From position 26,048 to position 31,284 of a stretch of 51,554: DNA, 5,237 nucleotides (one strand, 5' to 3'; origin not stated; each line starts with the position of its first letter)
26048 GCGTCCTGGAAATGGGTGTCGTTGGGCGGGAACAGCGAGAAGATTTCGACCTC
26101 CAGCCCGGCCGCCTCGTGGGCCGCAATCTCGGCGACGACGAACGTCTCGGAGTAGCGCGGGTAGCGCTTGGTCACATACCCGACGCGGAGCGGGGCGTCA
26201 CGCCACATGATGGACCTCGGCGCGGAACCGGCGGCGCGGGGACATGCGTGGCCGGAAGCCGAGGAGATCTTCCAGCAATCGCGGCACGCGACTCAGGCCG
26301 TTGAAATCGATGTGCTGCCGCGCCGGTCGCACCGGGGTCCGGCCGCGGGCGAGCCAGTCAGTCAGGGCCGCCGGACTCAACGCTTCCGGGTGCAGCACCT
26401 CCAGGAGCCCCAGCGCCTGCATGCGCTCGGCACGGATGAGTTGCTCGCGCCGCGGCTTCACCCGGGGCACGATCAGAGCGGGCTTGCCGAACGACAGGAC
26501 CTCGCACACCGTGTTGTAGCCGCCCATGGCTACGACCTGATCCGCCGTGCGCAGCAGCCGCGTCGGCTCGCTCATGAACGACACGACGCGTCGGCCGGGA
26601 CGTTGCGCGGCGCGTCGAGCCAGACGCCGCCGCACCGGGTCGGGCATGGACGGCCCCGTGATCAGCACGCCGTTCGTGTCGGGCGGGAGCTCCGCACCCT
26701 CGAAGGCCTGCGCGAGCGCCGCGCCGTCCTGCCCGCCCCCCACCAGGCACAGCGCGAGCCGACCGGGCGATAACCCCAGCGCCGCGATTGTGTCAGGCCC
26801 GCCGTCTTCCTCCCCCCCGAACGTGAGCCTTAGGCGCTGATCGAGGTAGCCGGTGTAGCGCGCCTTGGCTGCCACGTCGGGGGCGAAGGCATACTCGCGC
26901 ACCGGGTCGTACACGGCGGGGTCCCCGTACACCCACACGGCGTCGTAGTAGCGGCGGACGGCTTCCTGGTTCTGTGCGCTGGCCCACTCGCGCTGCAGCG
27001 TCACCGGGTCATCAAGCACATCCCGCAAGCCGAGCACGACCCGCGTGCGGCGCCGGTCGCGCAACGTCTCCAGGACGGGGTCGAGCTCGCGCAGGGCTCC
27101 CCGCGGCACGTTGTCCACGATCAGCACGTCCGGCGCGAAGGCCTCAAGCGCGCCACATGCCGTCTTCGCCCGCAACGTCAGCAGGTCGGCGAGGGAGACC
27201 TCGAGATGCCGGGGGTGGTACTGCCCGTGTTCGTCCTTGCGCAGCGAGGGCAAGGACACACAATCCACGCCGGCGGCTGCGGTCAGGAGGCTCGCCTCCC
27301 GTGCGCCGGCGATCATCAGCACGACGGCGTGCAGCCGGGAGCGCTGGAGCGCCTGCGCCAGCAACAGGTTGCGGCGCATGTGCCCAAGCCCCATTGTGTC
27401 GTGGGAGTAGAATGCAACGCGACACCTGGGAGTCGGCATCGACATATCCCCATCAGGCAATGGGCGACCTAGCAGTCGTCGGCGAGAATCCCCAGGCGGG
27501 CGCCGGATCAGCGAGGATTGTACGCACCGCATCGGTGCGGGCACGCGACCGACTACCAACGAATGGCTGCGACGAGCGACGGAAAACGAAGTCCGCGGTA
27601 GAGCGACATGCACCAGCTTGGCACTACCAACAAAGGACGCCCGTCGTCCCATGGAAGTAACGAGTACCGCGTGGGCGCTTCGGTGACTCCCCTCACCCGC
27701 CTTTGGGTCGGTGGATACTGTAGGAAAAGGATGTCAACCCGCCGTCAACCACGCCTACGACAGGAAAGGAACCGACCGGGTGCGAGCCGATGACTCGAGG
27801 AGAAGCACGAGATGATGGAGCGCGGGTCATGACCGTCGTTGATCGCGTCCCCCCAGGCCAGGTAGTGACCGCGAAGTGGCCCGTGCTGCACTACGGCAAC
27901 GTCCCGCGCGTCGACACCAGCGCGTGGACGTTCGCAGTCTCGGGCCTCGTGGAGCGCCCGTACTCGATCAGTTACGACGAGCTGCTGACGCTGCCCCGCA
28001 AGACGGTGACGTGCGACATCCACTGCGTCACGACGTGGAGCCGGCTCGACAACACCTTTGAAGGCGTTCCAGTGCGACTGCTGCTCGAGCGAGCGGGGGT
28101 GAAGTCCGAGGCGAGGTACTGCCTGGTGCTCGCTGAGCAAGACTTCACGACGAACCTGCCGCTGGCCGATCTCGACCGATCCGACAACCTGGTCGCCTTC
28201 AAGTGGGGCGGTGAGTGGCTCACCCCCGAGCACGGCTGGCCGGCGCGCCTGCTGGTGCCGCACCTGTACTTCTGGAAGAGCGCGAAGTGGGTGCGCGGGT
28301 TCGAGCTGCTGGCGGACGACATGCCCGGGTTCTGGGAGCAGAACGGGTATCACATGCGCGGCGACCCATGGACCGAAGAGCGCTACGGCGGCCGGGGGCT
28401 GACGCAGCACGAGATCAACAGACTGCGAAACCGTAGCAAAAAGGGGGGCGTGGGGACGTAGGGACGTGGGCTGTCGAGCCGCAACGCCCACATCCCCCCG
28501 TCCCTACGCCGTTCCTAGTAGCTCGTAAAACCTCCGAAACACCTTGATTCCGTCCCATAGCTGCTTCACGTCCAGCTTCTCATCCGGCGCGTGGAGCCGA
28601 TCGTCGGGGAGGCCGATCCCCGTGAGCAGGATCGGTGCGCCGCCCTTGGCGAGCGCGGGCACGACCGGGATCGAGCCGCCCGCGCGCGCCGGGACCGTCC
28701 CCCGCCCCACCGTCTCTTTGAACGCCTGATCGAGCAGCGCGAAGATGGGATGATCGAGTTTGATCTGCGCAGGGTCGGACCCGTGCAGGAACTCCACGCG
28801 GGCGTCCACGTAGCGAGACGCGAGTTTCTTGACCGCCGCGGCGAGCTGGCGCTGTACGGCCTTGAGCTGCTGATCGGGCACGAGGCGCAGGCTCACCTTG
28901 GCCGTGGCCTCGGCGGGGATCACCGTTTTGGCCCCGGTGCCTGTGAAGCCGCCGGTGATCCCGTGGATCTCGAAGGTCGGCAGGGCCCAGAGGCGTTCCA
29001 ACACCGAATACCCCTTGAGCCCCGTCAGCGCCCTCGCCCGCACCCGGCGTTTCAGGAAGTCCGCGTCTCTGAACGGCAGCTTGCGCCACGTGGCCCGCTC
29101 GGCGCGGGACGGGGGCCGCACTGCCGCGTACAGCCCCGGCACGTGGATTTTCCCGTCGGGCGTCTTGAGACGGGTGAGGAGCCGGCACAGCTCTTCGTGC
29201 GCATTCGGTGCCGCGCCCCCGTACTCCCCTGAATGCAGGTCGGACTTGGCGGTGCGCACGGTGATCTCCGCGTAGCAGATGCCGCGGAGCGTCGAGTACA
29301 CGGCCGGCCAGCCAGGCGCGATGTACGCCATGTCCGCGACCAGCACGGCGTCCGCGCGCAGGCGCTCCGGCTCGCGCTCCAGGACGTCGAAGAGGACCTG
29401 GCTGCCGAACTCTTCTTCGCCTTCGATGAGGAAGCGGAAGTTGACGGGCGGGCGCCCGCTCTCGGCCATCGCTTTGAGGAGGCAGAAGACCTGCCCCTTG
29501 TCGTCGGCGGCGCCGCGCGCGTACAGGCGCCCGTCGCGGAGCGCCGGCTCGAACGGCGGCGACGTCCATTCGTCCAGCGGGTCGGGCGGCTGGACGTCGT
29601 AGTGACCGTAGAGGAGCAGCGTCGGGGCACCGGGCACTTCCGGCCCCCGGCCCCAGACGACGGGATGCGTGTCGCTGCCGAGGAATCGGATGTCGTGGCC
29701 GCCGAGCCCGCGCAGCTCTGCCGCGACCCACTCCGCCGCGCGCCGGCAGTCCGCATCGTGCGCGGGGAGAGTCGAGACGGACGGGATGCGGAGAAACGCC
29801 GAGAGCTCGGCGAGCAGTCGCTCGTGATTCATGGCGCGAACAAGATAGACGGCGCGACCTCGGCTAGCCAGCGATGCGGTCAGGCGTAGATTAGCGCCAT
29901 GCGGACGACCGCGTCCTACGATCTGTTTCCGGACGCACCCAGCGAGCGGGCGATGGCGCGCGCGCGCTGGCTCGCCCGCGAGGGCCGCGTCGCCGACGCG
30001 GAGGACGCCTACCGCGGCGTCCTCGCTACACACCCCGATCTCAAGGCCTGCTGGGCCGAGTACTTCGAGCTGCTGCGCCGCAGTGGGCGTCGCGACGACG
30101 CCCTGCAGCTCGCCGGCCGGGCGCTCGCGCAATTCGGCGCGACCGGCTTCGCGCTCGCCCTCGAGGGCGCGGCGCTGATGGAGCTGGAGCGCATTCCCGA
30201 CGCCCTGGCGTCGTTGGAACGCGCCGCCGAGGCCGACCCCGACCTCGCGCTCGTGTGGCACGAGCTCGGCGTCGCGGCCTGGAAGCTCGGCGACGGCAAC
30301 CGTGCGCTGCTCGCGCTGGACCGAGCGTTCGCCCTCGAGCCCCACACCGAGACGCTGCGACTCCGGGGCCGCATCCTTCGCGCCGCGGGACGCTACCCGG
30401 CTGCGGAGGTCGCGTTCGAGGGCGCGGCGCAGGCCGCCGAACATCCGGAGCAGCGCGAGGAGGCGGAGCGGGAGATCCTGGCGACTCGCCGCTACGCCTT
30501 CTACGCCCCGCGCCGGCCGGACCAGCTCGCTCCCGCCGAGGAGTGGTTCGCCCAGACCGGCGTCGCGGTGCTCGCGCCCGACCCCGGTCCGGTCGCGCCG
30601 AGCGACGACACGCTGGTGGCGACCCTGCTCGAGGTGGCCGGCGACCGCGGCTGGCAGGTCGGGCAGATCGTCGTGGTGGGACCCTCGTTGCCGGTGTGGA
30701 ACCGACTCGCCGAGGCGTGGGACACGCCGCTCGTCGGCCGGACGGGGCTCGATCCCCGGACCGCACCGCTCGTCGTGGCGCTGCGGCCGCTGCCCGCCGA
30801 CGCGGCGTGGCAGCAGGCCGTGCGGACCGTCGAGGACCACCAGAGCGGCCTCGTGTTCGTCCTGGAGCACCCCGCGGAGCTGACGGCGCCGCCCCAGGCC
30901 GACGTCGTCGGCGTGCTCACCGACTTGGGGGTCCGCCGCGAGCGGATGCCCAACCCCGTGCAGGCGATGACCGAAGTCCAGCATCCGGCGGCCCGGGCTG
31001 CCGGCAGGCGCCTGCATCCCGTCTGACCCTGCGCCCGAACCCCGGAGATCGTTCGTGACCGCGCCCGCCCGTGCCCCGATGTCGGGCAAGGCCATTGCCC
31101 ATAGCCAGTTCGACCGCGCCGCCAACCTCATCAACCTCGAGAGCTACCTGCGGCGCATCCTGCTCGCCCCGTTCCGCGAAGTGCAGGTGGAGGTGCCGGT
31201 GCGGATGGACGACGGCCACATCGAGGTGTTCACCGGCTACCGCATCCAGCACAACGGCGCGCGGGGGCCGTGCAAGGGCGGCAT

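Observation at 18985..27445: Self-contained seven-gene glycoconjugate make-decorate-export module built from non-canonical parts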

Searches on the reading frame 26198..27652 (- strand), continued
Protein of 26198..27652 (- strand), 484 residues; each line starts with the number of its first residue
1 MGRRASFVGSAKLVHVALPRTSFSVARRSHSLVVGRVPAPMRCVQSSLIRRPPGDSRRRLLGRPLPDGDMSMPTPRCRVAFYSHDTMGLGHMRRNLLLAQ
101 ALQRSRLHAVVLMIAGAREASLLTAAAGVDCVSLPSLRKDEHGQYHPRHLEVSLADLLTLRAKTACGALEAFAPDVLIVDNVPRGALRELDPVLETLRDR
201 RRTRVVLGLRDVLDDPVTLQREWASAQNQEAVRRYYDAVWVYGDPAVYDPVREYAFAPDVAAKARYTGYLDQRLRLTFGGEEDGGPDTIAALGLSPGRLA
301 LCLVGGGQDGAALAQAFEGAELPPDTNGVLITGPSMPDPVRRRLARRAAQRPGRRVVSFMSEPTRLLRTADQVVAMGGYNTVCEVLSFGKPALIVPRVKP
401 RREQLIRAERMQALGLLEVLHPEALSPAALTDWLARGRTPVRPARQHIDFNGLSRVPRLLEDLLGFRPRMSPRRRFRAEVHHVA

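Call 96: search_protein_families(library=pfam, proteins=[P0321, P0331, P0347, P0396, P0363, P0466, P0430, P0407, P0333, P0464], max_evalue=0.001)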
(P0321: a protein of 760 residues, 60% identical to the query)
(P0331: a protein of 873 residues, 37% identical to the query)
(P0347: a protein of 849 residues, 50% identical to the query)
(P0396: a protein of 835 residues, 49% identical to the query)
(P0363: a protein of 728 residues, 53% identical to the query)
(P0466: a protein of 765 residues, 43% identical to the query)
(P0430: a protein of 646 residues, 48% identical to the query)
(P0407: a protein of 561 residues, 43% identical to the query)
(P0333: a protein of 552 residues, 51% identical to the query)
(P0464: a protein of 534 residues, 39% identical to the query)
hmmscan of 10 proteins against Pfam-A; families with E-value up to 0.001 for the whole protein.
P0321 (760 aa): 6 families
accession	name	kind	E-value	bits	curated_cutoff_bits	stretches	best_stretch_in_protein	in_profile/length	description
PF00984.24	UDPG_MGDP_dh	-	2.1e-18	66.6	25.4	1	154-246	2-93/94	UDP-glucose/GDP-mannose dehydrogenase family, central domain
PF03721.20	UDPG_MGDP_dh_N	-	1e-08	35.4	27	1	76-137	114-185/187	UDP-glucose/GDP-mannose dehydrogenase family, NAD binding domain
PF04101.22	Glyco_tran_28_C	-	1.3e-08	35.5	22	1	602-714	30-140/166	Glycosyltransferase family 28 C-terminal domain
PF02826.25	2-Hacid_dh_C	-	0.00013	21.8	25.1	1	4-70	39-108/178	D-isomer specific 2-hydroxyacid dehydrogenase, NAD binding domain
PF03807.23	F420_oxidored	-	0.00058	20.8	21.6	0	5-73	3-79/94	NADP oxidoreductase coenzyme F420-dependent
PF00670.27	AdoHcyase_NAD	-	0.0006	20.4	27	0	4-52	26-74/162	S-adenosyl-L-homocysteine hydrolase, NAD binding domain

P0331 (873 aa): 2 families
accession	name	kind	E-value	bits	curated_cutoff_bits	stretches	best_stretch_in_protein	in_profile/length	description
PF04101.22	Glyco_tran_28_C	-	5.2e-24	85.6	22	2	222-367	2-145/166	Glycosyltransferase family 28 C-terminal domain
PF13692.12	Glyco_trans_1_4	-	8.9e-08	32.9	27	1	236-327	17-113/142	Glycosyl transferases group 1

P0347 (849 aa): 6 families
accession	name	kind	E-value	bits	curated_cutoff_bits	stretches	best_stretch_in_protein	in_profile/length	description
PF00534.26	Glycos_transf_1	-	4.7e-40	137.4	26.4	1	634-793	17-171/172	Glycosyl transferases group 1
PF13692.12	Glyco_trans_1_4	-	2.5e-37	128.8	27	1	634-780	3-142/142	Glycosyl transferases group 1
PF13524.12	Glyco_trans_1_2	-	7.1e-12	45.9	25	1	662-798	15-132/144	Glycosyl transferase-like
PF20706.3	GT4-conflict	-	3.1e-08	33.5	26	1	597-795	159-372/385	Family 4 Glycosyltransferase in conflict systems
PF13439.12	Glyco_transf_4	-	1.4e-06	28.9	28.5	1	430-622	5-170/170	Glycosyltransferase Family 4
PF04101.22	Glyco_tran_28_C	-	0.00031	21.3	22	1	248-341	46-137/166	Glycosyltransferase family 28 C-terminal domain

P0396 (835 aa): 4 families
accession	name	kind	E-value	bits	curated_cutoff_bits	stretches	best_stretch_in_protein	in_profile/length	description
PF13692.12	Glyco_trans_1_4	-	2.5e-37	128.7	27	1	634-779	3-141/142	Glycosyl transferases group 1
PF00534.26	Glycos_transf_1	-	5.3e-37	127.4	26.4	1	635-792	18-170/172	Glycosyl transferases group 1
PF13439.12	Glyco_transf_4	-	2.8e-09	37.7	28.5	1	492-621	37-169/170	Glycosyltransferase Family 4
PF13524.12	Glyco_trans_1_2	-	4.4e-09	36.9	25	1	665-808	16-142/144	Glycosyl transferase-like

P0363 (728 aa): 1 family
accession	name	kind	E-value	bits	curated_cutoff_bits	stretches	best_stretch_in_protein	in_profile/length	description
PF05770.16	Ins134_P3_kin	-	0.00081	19.4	23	0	194-244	142-195/201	Inositol 1,3,4-trisphosphate 5/6-kinase ATP-grasp domain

P0466 (765 aa): 9 families
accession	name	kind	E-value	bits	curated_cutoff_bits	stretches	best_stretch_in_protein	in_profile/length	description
PF01370.27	Epimerase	-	1e-52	179.4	20.9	1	8-246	1-240/240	NAD dependent epimerase/dehydratase family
PF16363.11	GDP_Man_Dehyd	-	5.3e-47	161.3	27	1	9-306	1-329/332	GDP-mannose 4,6 dehydratase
PF01073.25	3Beta_HSD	-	5.9e-18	65.3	22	1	9-235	1-230/280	3-beta hydroxysteroid dehydrogenase/isomerase family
PF04101.22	Glyco_tran_28_C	-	7e-12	46.1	22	1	570-708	2-140/166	Glycosyltransferase family 28 C-terminal domain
PF07993.18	NAD_binding_4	-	3.3e-08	33.4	20.1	1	10-186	1-209/258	Male sterility protein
PF04321.23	RmlD_sub_bind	-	1e-07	31.8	27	1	106-239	78-202/287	RmlD substrate binding domain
PF02719.21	Polysacc_synt_2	-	4.2e-07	29.9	20.2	1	8-269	1-252/293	Polysaccharide biosynthesis protein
PF13692.12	Glyco_trans_1_4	-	0.00024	21.8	27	0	585-670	19-110/142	Glycosyl transferases group 1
PF13460.12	NAD_binding_10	-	0.00035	20.9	27.2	0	12-136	1-104/184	NAD(P)H-binding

P0430 (646 aa): 1 family
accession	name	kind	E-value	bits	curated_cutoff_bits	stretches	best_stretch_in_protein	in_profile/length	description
PF01636.29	APH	-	1.4e-12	48.3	23.2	1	81-235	50-217/239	Phosphotransferase enzyme family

P0407 (561 aa): 2 families
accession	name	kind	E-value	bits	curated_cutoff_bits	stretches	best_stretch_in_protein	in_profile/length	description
PF00072.30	Response_reg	-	2e-13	50.9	30.2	1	8-104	2-105/111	Response regulator receiver domain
PF04101.22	Glyco_tran_28_C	-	4.5e-08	33.7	22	1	430-510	51-132/166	Glycosyltransferase family 28 C-terminal domain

P0333 (552 aa): 3 families
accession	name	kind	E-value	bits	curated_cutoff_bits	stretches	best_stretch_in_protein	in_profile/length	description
PF00072.30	Response_reg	-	2.2e-19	70.1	30.2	1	10-115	2-107/111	Response regulator receiver domain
PF20161.5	VpsR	-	0.0008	19.6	23.7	0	21-70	22-71/121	VpsR domain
PF04101.22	Glyco_tran_28_C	-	0.00081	19.9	22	0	382-506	5-131/166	Glycosyltransferase family 28 C-terminal domain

P0464 (534 aa): 1 family
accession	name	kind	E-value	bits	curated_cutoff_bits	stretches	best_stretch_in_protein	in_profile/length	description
PF04101.22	Glyco_tran_28_C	-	2.6e-10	41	22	1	344-484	2-141/166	Glycosyltransferase family 28 C-terminal domain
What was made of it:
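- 26198..27445 (-): G1: cytoplasmic GT-B glycosyltransferase of the GT1/GT28 clan (COG4671-type). It is the signature gene of the cassette and the likely first or regulated step. Fusion partners are REC, APH, GT4 and NDP-sugar enzymes (call 96).
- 24973..26208 (-): G2: WcaL/EpsE-like GT4 glycosyltransferase. G1::GT4 fusions exist (call 96).
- G1::GT4, APH::G1, REC::G1, and NDP-sugar dehydrogenase or epimerase::G1 (call 96).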

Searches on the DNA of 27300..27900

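Call 65: search_rna_families(source=window, start=27300, end=27900, threshold=evalue, max_evalue=1)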
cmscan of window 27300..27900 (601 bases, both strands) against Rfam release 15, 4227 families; matches with E-value up to 1: 0.
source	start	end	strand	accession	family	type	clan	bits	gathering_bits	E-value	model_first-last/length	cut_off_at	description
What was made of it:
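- Tried and rejected: Regulatory RNA in the 344-nt leader: no Rfam match was found (call 65).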

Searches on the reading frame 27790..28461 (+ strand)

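Call 14: search_protein_families(library=pfam, proteins=[window:27790-28461:+], max_evalue=0.01)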
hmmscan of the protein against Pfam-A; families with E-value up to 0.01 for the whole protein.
window:27790-28461:+ (223 aa): 1 family
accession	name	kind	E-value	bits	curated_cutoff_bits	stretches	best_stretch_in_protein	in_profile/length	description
PF00174.25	Oxidored_molyb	-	6.2e-39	133.7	24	1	36-182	2-169/169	Oxidoreductase molybdopterin binding domain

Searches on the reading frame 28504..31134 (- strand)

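Call 14: search_protein_families(library=pfam, proteins=[window:28504-31134:-], max_evalue=0.01)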
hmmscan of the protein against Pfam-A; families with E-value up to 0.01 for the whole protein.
window:28504-31134:- (876 aa): 2 families
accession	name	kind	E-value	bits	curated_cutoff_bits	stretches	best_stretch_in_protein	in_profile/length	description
PF01546.33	Peptidase_M20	-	4.7e-30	105.5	24.6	1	507-870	1-204/206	Peptidase family M20/M25/M40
PF07687.19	M20_dimer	-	1.1e-18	67.6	21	1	616-775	3-106/107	Peptidase dimerisation domain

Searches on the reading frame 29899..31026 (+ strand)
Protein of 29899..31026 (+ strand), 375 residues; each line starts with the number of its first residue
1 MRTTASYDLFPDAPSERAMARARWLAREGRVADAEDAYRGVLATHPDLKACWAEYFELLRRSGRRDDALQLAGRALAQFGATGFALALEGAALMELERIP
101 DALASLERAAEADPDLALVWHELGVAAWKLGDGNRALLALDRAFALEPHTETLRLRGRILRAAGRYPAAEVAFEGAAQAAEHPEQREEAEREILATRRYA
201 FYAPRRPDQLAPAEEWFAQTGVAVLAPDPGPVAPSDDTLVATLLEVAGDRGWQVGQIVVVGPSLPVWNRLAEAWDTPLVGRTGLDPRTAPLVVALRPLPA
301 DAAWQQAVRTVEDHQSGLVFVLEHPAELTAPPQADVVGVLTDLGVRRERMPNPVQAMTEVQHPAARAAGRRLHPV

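Call 14: search_protein_families(library=pfam, proteins=[window:29899-31026:+], max_evalue=0.01)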
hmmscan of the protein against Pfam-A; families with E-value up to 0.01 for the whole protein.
window:29899-31026:+ (375 aa): 10 families
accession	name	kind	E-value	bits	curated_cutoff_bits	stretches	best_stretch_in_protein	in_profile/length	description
PF07719.23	TPR_2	-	1.1e-13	50.6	27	1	117-149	1-33/34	Tetratricopeptide repeat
PF13428.12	TPR_14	-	5.3e-12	45.6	23.5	1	19-55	5-41/44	Tetratricopeptide repeat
PF00515.34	TPR_1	-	5.1e-09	36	27.8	0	117-149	1-33/34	Tetratricopeptide repeat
PF14559.12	TPR_19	-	6.2e-09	36.5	25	3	26-78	2-54/68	Tetratricopeptide repeat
PF13432.12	TPR_16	-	4.9e-07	30.5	32.7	1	122-180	2-61/65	Tetratricopeptide repeat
PF13414.12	TPR_11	-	5.5e-07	29.6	26.8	1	90-131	1-42/42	TPR repeat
PF13424.12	TPR_12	-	0.00045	20.8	30.1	0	116-181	2-76/77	Tetratricopeptide repeat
PF13181.12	TPR_8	-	0.00073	19.9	25.7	0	119-149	3-33/34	Tetratricopeptide repeat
PF23914.1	TPR_CcmH_CycH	-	0.00098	19.4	42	0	112-155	45-88/158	Cytochrome c-type biogenesis protein H TPR domain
PF13371.12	TPR_9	-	0.0048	17.3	35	1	92-153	4-65/73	Tetratricopeptide repeat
